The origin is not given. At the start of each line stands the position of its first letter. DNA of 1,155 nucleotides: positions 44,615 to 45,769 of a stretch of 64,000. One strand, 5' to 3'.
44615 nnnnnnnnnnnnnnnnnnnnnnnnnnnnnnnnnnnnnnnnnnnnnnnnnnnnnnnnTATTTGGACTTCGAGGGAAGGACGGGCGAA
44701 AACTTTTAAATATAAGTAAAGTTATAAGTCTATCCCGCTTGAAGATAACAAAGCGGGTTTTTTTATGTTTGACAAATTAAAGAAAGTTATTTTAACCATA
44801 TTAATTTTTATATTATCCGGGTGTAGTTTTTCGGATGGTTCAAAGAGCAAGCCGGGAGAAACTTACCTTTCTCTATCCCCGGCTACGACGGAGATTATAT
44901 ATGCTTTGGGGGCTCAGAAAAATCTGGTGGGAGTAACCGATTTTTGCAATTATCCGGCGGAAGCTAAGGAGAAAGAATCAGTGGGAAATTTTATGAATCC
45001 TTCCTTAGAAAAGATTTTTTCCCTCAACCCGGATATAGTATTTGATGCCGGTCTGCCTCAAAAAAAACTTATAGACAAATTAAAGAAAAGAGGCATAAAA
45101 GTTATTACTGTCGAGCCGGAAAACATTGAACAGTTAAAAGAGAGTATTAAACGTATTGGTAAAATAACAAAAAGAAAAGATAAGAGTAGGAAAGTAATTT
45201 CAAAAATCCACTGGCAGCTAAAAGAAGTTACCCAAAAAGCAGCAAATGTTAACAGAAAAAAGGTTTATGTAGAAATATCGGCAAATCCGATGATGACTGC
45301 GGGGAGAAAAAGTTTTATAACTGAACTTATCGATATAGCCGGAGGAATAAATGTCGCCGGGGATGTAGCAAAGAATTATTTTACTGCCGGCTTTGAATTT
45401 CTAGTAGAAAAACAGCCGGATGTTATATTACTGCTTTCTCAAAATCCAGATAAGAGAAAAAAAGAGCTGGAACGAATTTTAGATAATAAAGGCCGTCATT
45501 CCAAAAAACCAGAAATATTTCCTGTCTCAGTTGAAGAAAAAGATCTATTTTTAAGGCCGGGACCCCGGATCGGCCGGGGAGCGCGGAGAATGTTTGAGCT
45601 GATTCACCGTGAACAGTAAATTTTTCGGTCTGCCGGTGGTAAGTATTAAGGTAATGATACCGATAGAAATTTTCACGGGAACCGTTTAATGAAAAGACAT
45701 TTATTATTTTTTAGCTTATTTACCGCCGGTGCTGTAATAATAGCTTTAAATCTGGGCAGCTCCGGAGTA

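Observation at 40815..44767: Tandem ~2.07-kb duplication of a CBS-domain/CPA2-antiporter module with a mosaic identity pattern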

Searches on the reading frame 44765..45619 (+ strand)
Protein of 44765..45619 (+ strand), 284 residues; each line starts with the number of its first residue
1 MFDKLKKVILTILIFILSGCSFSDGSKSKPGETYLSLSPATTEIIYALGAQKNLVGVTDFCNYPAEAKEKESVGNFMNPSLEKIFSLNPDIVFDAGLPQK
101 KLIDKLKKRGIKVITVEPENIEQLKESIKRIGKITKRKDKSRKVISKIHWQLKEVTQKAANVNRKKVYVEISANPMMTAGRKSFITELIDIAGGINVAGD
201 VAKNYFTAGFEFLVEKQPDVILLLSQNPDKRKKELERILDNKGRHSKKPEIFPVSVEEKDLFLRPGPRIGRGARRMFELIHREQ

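Call 7: search_protein_families(library=pfam, proteins=[window:44765-45619:+])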
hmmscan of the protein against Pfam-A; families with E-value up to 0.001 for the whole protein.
window:44765-45619:+ (284 aa): 1 family
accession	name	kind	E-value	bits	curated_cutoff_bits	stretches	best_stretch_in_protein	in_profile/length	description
PF01497.23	Peripla_BP_2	-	6.2e-33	114.6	27.5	1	36-241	3-214/235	Periplasmic binding protein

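Call 13: find_encoding_contigs(protein=window:44765-45616:+, flank=10000, max_places=10)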
Protein window:44765-45616:+ (284 aa): no gene with exactly this product is on record in the collection.
